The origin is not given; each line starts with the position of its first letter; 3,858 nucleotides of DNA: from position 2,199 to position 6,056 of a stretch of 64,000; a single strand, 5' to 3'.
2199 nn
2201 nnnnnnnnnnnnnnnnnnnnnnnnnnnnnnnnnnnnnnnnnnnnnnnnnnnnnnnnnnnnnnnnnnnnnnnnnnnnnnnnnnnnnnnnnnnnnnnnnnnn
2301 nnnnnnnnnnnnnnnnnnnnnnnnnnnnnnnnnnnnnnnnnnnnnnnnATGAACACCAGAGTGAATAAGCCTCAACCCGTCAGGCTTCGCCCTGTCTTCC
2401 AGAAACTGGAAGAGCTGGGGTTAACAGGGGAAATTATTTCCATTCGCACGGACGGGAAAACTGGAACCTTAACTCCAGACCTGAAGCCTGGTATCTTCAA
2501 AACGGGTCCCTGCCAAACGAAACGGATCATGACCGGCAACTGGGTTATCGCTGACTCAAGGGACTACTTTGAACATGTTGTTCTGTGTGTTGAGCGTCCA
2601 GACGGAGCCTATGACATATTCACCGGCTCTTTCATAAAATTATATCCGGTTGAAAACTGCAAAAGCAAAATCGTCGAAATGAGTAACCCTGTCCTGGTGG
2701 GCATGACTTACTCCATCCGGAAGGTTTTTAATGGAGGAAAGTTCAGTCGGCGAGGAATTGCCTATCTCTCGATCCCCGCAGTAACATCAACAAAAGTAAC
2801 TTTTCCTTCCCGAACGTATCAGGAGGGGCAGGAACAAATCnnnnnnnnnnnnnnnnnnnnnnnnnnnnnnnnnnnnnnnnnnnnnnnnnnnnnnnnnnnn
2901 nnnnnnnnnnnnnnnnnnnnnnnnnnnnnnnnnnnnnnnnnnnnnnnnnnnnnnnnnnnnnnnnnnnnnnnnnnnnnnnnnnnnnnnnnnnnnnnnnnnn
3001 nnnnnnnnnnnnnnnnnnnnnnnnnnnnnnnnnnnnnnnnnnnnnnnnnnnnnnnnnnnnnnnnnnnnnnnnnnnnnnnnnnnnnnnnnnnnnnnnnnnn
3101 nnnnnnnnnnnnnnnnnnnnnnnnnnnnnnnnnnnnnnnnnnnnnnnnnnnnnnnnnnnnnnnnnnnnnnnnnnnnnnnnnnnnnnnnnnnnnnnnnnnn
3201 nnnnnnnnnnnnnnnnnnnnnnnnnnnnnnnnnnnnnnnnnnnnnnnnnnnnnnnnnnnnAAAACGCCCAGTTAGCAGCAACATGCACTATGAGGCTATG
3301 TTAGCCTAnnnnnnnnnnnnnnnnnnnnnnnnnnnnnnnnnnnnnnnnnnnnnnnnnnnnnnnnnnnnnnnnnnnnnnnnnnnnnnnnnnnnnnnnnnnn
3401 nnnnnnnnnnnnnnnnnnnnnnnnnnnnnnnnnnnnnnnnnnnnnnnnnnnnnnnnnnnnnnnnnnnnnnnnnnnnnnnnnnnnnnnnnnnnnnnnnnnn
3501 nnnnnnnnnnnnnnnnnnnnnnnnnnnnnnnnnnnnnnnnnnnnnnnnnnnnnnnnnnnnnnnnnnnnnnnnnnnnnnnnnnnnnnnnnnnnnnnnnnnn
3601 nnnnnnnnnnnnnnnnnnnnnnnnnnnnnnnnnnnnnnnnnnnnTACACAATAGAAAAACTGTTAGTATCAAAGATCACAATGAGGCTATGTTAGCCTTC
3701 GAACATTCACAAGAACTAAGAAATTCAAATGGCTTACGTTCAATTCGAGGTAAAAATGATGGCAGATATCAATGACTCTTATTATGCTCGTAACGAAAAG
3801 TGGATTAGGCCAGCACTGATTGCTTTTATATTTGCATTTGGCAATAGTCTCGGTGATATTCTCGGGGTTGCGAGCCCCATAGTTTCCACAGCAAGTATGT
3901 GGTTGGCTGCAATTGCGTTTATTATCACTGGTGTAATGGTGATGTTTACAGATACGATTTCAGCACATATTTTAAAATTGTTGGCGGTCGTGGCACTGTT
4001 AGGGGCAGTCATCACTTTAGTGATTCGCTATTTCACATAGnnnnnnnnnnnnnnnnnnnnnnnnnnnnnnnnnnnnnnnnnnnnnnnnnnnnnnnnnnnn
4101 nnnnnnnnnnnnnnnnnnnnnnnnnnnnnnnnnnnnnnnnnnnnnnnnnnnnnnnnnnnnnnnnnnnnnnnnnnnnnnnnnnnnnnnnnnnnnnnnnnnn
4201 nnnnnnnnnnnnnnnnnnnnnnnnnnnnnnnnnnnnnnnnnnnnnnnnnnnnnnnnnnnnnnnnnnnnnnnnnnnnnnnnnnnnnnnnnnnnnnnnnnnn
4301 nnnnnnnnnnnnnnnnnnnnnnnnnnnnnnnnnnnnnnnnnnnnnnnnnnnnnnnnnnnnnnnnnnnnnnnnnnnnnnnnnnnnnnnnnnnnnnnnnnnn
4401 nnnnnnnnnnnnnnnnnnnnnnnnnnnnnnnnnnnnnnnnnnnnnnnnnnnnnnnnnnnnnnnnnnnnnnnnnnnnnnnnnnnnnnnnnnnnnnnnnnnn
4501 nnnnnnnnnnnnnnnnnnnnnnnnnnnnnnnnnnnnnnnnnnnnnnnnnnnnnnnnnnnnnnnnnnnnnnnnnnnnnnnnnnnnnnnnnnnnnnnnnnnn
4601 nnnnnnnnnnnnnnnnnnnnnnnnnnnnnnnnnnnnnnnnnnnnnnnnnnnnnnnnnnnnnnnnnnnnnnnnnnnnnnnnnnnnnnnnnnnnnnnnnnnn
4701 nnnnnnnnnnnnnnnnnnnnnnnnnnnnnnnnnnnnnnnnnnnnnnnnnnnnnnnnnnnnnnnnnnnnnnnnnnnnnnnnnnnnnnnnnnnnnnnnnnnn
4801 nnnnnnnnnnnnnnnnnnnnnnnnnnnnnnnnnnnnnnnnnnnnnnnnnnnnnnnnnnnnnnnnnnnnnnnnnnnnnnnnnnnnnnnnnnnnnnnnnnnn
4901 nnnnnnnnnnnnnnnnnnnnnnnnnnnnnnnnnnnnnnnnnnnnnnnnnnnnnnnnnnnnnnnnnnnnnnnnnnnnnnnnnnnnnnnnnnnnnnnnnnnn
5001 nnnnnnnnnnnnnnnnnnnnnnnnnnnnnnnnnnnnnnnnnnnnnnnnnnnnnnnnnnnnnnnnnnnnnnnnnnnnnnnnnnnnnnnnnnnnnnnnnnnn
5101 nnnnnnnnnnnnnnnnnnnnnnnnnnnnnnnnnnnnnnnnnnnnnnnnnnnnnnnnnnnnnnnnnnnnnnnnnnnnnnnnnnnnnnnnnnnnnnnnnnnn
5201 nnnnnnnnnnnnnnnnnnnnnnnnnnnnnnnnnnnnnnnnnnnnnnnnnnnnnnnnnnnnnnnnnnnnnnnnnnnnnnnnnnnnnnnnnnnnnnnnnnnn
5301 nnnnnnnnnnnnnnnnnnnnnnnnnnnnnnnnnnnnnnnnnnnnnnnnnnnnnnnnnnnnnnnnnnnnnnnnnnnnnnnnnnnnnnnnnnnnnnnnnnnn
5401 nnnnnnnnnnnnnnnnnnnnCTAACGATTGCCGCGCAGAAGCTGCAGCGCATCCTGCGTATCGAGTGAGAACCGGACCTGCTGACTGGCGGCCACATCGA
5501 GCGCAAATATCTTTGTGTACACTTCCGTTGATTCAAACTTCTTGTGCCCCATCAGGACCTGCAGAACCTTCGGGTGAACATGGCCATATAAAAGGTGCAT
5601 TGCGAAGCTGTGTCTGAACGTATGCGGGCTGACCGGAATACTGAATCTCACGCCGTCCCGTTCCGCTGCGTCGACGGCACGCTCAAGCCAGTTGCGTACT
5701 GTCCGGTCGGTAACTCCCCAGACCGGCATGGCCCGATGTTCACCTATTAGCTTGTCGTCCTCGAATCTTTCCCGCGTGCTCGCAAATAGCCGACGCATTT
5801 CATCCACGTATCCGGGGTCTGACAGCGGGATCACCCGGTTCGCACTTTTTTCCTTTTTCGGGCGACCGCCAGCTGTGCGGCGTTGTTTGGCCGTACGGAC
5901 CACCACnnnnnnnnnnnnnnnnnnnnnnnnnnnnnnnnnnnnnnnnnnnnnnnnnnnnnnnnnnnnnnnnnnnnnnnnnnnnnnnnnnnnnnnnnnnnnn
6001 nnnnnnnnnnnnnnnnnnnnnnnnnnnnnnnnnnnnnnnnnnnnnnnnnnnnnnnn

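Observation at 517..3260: Two paralogous HNH-motif nuclease genes with interleaved small membrane/lipoprotein ORFs; possible frameshift at the first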

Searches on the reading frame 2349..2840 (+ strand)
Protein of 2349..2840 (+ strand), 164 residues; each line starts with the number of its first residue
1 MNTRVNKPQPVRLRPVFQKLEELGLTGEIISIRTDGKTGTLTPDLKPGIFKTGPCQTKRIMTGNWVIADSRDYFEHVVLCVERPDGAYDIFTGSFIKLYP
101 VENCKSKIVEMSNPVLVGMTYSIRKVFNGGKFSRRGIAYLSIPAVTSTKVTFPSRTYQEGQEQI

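Call 45: search_protein_representatives(protein=window:2349-2840:+)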
Query: 164 residues. Proteins with E-value up to 0.001 (for the whole library): 15; up to 1e-10: 12; up to 1e-30: 5. The best 15 are listed.
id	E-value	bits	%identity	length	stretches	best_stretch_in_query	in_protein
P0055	1.0e-55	204.1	94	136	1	61-164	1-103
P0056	5.8e-38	146.4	52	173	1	4-162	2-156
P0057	6.2e-37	143.1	99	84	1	61-127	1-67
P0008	6.9e-36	139.7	57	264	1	23-162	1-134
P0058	1.1e-33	132.4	70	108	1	75-164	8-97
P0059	1.7e-22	96.1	57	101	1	4-103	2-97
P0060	1.3e-19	86.7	58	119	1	4-95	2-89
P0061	4.1e-18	81.9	32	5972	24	31-71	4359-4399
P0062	1.0e-17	80.6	50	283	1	17-146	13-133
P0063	5.2e-15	71.8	64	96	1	14-85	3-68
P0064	9.4e-15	70.9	54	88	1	14-98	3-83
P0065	7.5e-13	64.8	39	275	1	18-160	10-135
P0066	6.3e-05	39.0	29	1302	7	11-96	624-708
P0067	1.1e-04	38.3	25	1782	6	86-120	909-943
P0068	2.1e-04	37.3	31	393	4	29-70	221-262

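Call 69: search_protein_families(library=pfam, proteins=[P0065, P0062, P0056], max_evalue=1)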
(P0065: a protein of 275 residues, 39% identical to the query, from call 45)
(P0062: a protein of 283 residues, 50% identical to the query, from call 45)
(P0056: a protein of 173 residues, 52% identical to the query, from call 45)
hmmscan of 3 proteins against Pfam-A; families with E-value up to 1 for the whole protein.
P0065 (275 aa): 1 family
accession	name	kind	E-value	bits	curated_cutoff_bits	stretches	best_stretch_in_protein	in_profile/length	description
PF13391.12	HNH_2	-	9.8e-12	45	21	1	161-210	1-66/66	HNH endonuclease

P0062 (283 aa): 1 family
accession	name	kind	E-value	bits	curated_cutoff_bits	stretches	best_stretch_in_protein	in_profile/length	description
PF13391.12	HNH_2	-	1.6e-10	41.1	21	1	178-227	1-66/66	HNH endonuclease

P0056 (173 aa): 0 families

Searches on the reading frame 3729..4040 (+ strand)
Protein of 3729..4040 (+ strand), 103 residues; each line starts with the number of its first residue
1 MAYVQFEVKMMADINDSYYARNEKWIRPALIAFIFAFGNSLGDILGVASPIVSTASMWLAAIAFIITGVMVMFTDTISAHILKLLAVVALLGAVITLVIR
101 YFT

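Call 3: search_protein_families(library=pfam, proteins=[window:3729-4040:+], max_evalue=0.1)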
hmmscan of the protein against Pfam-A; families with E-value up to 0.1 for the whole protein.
window:3729-4040:+ (103 aa): 2 families
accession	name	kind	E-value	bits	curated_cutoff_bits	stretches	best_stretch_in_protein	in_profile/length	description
PF01027.25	Bax1-I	-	0.007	16.6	34.1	1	22-102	65-144/207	Inhibitor of apoptosis-promoting Bax1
PF25612.1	DUF7940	-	0.055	14.5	27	1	55-96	13-58/63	Family of unknown function (DUF7940)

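Call 12: search_protein_families(library=padloc, proteins=[window:3729-4040:+], max_evalue=0.1)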
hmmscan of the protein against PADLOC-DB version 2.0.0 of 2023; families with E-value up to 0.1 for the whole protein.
window:3729-4040:+ (103 aa): 0 families

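Call 13: search_protein_families(library=ncbifam, proteins=[window:3729-4040:+], max_evalue=0.1)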
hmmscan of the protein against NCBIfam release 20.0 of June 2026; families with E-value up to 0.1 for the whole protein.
window:3729-4040:+ (103 aa): 0 families

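Call 67: search_protein_families(library=phrogs, proteins=[window:3729-4040:+], max_evalue=0.01)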
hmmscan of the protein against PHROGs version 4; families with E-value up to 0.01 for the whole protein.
window:3729-4040:+ (103 aa): 0 families

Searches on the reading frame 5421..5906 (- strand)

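Call 91: search_protein_families(library=pfam, proteins=[window:5421-5906:-], max_evalue=0.01)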
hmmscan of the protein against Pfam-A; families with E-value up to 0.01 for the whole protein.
window:5421-5906:- (161 aa): 1 family
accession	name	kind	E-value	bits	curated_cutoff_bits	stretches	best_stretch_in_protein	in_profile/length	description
PF00589.27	Phage_integrase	-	1.7e-12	47.9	27.1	1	20-133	65-168/172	Phage integrase family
